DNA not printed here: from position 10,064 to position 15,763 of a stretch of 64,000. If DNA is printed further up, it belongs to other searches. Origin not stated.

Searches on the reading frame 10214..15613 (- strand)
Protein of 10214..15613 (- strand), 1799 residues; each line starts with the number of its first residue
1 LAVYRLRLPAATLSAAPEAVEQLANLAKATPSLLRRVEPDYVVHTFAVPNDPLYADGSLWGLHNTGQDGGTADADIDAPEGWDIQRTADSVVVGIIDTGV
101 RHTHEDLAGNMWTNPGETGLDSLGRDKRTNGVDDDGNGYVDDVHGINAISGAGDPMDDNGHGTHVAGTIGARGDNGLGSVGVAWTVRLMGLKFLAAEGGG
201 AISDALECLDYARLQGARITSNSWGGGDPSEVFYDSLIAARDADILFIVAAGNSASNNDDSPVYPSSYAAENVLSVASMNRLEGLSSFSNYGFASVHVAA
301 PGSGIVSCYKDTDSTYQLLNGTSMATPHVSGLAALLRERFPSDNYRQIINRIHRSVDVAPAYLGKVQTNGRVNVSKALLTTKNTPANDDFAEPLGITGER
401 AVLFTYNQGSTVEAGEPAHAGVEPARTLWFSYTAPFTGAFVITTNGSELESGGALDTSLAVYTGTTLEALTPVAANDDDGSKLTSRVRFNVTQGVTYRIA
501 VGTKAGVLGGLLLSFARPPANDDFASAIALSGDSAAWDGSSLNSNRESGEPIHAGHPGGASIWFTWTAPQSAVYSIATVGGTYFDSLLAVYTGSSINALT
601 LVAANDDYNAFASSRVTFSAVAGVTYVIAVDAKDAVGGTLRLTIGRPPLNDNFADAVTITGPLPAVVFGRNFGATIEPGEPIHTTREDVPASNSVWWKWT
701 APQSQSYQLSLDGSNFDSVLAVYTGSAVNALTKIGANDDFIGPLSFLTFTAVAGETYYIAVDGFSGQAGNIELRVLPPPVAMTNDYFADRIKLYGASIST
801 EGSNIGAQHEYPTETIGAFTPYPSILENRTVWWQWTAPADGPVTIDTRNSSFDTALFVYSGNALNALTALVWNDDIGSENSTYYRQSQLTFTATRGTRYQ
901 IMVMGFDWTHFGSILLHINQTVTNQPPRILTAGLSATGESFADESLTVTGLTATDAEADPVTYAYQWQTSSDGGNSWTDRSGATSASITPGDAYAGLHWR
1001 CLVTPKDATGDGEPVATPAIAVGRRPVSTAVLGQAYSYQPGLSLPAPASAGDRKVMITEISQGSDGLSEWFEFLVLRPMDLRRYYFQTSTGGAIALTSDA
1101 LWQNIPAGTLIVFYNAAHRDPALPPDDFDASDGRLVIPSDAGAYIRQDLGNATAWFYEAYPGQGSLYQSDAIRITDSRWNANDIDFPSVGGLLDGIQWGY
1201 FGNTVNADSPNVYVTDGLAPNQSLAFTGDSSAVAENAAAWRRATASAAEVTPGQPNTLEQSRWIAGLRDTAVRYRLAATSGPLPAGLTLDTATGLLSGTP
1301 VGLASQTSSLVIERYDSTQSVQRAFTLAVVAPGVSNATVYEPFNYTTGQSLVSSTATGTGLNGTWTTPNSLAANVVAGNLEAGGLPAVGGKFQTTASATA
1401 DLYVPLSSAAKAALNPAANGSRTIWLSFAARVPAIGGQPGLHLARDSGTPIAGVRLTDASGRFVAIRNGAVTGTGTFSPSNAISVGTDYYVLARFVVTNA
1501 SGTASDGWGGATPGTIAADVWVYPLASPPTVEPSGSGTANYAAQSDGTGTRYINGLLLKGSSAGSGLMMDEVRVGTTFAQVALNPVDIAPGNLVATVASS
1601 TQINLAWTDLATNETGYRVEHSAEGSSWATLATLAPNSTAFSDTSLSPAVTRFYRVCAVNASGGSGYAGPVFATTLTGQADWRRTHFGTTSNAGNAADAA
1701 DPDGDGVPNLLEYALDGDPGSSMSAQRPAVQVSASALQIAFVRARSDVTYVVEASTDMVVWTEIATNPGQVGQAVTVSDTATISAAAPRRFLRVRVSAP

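Call 72: search_protein_families(library=pfam, proteins=[window:10214-15613:-], max_evalue=0.00001)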
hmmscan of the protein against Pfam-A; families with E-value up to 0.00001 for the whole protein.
window:10214-15613:- (1799 aa): 3 families
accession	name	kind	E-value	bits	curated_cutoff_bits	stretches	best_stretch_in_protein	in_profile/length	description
PF00082.27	Peptidase_S8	-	6.9e-50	170.4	21.8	1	90-354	3-271/288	Subtilase family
PF04151.21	PPC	-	1.7e-10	42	25.9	0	695-763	3-70/70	Bacterial pre-peptidase C-terminal domain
PF05345.18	He_PIG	-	3.8e-09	37.3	24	1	1250-1329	13-95/96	Putative Ig domain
